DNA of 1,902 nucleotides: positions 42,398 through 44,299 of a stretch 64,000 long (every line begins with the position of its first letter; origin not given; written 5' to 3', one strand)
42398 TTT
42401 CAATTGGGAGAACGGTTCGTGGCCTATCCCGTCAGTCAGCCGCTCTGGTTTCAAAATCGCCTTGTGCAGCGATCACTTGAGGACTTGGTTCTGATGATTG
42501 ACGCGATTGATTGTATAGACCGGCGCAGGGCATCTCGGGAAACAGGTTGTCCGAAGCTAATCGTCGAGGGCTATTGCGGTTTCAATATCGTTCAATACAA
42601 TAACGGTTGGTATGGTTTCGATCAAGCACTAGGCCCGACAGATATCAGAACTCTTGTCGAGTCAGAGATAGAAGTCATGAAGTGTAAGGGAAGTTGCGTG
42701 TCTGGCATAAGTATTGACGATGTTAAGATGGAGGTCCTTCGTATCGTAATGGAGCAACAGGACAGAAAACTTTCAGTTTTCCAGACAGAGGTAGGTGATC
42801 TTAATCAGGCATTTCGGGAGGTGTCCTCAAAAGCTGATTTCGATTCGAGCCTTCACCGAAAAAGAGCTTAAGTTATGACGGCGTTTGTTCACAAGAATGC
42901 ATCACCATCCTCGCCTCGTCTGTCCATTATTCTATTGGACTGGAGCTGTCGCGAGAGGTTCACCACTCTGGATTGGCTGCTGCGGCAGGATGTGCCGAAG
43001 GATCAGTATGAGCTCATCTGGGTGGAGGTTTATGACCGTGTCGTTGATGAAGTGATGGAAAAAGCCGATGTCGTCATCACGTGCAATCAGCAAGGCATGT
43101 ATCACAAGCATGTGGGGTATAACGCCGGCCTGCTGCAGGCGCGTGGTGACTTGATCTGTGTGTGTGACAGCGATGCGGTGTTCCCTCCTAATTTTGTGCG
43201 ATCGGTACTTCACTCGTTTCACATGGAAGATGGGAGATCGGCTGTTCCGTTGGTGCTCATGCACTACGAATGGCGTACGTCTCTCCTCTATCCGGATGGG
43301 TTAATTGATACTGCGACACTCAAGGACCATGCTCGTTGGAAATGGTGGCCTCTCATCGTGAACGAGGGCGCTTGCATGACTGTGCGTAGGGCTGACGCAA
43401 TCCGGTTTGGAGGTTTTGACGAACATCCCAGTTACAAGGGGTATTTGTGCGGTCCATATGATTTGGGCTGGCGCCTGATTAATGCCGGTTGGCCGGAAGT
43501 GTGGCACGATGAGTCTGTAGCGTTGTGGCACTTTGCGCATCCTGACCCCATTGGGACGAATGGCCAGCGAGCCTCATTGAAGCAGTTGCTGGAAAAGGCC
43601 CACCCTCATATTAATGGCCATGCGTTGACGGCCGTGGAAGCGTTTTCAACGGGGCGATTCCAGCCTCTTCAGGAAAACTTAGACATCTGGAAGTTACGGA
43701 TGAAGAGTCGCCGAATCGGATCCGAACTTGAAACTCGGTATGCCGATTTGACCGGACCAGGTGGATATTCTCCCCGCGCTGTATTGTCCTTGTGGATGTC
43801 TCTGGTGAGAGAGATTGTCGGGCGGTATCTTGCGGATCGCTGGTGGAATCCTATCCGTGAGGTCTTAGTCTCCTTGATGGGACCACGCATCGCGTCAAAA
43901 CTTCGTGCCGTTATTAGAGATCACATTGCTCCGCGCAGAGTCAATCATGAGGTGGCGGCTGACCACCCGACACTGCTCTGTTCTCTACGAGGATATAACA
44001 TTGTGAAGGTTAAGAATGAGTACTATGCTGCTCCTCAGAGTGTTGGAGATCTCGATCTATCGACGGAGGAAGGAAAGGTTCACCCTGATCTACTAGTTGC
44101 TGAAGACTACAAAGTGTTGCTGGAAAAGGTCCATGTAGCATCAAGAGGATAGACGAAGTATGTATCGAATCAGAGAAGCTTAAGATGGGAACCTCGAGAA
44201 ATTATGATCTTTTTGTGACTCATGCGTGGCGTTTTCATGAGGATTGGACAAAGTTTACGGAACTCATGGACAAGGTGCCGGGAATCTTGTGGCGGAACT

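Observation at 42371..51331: Unassigned ~50-aa module (GYN[IV][IV]-x6-[FWY]Y[GA]xP-x2-LG-x2-D ... acidic helix) recurs 8-9 times on four different enzymes of the island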

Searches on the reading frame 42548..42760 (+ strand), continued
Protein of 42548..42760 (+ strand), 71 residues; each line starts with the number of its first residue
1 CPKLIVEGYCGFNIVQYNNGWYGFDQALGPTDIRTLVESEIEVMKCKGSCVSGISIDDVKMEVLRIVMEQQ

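Call 83: search_protein_families(library=pfam, proteins=[L112:11133-13181:+, L112:13630-16167:+, P0019, P0016, P0021], max_evalue=0.001)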
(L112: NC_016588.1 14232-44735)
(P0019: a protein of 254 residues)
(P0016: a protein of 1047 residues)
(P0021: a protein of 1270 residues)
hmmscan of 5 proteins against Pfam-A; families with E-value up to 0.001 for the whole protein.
L112:11133-13181:+ (683 aa): 1 family
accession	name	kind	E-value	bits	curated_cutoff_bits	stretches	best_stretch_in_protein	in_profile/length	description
PF00535.33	Glycos_transf_2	-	2.9e-05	24.5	23.3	1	96-193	70-158/168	Glycosyl transferase family 2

L112:13630-16167:+ (846 aa): 2 families
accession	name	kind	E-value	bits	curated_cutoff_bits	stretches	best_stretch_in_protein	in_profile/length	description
PF01583.26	APS_kinase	-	6.7e-30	104.6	21.1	1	658-801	2-152/152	Adenylylsulphate kinase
PF13671.12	AAA_33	-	8e-08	33.1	27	1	660-738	1-79/143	AAA domain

P0019 (254 aa): 8 families
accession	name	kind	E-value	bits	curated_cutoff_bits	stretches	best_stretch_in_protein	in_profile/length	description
PF23792.1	CD1375-like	-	3.1e-07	30.7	27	0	39-67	16-40/48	CD1375-like protein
PF01824.24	MatK_N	-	7e-07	29.7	31.4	0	164-236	257-328/331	MatK/TrnK N-terminal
PF17654.6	Trnau1ap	-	3.4e-06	28.3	27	0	145-217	24-93/110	Selenocysteine tRNA 1 associated proteins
PF15781.12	ParE-like_toxin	-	0.00014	22.2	28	0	37-68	4-35/87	ParE-like toxin of type II bacterial toxin-antitoxin system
PF21227.3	Myb_DNA-binding_7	-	0.00017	21.9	27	0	36-63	19-46/49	Myb-like DNA-binding domain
PF09266.15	VirDNA-topo-I_N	-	0.00039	21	25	0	204-238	23-55/58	Viral DNA topoisomerase I, N-terminal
PF24820.1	Diguanyl_cycl_sensor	-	0.00061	20.1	28.1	0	61-93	27-59/109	Diguanylate cyclase-like sensor domain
PF14591.11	AF0941-like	-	0.00073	20.5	22.6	0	104-135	8-39/113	AF0941-like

P0016 (1047 aa): 0 families

P0021 (1270 aa): 4 families
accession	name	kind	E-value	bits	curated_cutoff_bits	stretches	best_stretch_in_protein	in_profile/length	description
PF00501.34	AMP-binding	-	6.6e-55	186.9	29.9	1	37-387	1-384/384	AMP-binding enzyme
PF00975.26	Thioesterase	-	4.5e-16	60.2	26.4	1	671-746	34-108/226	Thioesterase domain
PF00550.31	PP-binding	-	1.2e-14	54.7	20.8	1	556-619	2-67/67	Phosphopantetheine attachment site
PF13193.12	AMP-binding_C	-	4.4e-08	34.4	24.5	1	444-521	1-76/76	AMP-binding enzyme C-terminal domain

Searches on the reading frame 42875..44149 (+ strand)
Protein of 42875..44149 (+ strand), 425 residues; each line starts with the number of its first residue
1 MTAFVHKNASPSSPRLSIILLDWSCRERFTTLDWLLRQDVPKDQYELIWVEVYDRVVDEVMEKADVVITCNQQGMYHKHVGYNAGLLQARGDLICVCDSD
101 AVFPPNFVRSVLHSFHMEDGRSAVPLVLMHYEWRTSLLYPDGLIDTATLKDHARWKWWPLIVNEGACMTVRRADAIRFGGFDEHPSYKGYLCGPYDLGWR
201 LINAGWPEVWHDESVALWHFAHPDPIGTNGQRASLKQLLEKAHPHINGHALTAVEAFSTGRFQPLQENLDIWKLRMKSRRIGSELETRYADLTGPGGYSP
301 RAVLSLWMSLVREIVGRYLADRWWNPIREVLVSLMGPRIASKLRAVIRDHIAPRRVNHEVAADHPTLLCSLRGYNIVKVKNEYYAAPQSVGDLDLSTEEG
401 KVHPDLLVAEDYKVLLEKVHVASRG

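Call 3: search_protein_families(library=pfam, proteins=[window:42875-44149:+], max_evalue=1)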
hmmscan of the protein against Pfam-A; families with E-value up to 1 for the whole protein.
window:42875-44149:+ (425 aa): 5 families
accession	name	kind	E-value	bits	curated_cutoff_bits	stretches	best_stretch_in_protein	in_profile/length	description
PF00535.33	Glycos_transf_2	-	1.2e-06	29.1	23.3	1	57-172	45-161/168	Glycosyl transferase family 2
PF13506.12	Glyco_transf_21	-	5.8e-06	26.3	21.7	1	66-206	6-142/174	Glycosyl transferase family 21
PF13641.12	Glyco_tranf_2_3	-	0.00018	22.1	27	1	55-209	43-202/230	Glycosyltransferase like family 2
PF21297.3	MID51-like_C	-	0.0046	17.3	27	1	305-385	94-172/192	Mitochondrial dynamics protein MID51-like, C-terminal domain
PF10111.15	Glyco_tranf_2_2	-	0.02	14.8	27.3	1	58-197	48-195/276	Glycosyltransferase like family 2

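Call 15: search_protein_families(library=ncbifam, proteins=[window:42875-44149:+], max_evalue=1)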
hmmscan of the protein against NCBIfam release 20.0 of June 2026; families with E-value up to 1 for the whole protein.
window:42875-44149:+ (425 aa): 7 families
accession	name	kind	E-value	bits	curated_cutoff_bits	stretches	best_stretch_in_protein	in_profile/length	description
NF041394.1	GtaseAglG_Halo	equivalog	1.3e-05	24.6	440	1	51-121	44-113/304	glucosyl-dolichyl phosphate glucuronosyltransferase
NF041875.1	EPS_EpsD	equivalog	2.6e-05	23.8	370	1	31-184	17-176/325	exopolysaccharide biosynthesis glycosyltransferase EpsD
TIGR03965.1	mycofact_glyco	equivalog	0.00094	18.1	280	1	82-220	146-289/467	mycofactocin biosynthesis glycosyltransferase MftF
TIGR03472.1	HpnI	equivalog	0.0054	15.6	310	1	65-118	101-154/373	bacteriohopanetetrol glucosamine biosynthesis glycosyltransferase HpnI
NF047588.1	GlcsyltransPgfSStrep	equivalog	0.012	14.8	500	1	41-116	31-111/308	glycosyltransferase PgfS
TIGR03937.1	PgaC_IcaA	equivalog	0.12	11.4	422.3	1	55-124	90-159/407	poly-beta-1,6-N-acetyl-D-glucosamine synthase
NF007986.1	PRK10714.1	equivalog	0.23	10.4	529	1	63-110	63-110/316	undecaprenyl-phosphate 4-deoxy-4-formamido-L-arabinose transferase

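Call 54: find_encoding_contigs(protein=window:42875-44149:+, flank=2000, max_places=4)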
Protein window:42875-44149:+ (425 aa): 17 contigs read that carry it; 4 places shown.
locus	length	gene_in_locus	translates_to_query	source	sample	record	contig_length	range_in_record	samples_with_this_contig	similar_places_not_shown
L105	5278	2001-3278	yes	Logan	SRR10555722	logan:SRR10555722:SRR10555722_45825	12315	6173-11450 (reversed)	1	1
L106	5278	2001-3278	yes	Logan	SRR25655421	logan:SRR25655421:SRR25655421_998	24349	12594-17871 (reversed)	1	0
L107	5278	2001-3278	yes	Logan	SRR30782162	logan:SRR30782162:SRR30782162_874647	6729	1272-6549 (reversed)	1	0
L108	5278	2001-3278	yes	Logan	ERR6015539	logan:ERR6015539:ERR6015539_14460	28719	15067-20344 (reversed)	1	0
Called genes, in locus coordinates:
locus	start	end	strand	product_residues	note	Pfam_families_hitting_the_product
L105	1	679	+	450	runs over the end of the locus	PF00005:ABC_tran, PF14524:Wzt_C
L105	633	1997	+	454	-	PF13578:Methyltransf_24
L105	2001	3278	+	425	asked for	PF00535:Glycos_transf_2 (weak)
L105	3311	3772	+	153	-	PF08937:ThsB_TIR (weak)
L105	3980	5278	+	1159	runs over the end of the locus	PF02310:B12-binding (weak), PF04055:Radical_SAM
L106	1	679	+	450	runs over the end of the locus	PF00005:ABC_tran, PF14524:Wzt_C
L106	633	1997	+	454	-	PF13578:Methyltransf_24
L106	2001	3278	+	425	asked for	PF00535:Glycos_transf_2 (weak)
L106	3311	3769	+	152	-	PF08937:ThsB_TIR (weak)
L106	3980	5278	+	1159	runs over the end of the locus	PF02310:B12-binding (weak), PF04055:Radical_SAM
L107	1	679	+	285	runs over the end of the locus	?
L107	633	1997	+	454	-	PF13578:Methyltransf_24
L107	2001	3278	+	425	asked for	PF00535:Glycos_transf_2 (weak)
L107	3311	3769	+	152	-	PF08937:ThsB_TIR (weak)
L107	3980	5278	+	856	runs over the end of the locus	?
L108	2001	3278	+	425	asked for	PF00535:Glycos_transf_2 (weak)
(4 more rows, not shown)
